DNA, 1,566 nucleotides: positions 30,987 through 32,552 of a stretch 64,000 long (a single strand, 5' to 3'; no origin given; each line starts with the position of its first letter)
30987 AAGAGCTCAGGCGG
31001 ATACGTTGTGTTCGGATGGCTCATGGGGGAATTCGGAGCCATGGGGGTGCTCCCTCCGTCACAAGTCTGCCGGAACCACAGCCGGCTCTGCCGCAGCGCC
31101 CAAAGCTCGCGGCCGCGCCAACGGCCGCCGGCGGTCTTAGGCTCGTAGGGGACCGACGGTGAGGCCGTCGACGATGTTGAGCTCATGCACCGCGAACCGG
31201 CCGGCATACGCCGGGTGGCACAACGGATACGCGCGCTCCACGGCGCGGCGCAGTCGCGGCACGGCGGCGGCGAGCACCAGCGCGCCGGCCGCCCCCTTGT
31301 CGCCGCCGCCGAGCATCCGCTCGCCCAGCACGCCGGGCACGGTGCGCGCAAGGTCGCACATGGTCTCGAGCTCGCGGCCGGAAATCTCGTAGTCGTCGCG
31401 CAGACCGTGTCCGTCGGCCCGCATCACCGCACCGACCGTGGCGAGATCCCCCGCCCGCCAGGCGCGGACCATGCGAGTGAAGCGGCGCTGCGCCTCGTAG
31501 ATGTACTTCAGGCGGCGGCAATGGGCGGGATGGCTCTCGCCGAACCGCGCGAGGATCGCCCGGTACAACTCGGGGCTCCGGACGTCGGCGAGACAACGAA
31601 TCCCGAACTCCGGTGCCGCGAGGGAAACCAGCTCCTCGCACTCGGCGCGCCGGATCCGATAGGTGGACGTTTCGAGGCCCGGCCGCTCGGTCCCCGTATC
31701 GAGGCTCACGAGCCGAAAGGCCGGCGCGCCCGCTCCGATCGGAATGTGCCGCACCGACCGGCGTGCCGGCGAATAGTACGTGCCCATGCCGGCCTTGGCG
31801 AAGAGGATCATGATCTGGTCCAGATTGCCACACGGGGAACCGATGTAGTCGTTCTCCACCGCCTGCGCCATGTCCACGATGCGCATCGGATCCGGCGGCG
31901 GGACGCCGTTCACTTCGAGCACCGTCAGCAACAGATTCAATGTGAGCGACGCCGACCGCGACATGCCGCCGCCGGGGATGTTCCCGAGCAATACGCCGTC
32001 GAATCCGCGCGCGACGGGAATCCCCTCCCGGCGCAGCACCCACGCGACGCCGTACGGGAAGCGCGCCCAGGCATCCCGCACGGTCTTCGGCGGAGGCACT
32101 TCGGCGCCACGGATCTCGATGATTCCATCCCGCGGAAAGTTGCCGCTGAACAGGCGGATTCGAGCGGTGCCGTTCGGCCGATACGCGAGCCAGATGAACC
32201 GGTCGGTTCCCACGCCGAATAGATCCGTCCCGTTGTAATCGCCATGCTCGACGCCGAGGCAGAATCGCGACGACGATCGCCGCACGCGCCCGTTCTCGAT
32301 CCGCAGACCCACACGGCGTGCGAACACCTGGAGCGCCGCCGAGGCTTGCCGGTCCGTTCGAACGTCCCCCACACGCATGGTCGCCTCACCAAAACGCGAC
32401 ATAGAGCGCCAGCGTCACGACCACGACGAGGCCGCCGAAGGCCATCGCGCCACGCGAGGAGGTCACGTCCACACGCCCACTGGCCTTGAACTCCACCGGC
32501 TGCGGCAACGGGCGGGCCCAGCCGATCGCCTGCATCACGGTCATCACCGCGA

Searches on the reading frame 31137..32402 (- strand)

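Call 14: search_protein_families(library=pfam, proteins=[window:31137-32402:-], max_evalue=0.001)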
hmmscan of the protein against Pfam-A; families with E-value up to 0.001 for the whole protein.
window:31137-32402:- (421 aa): 1 family
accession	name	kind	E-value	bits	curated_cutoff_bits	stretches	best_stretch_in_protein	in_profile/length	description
PF00288.32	GHMP_kinases_N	-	3.2e-08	34.1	22.3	1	116-202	3-86/87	GHMP kinases N terminal domain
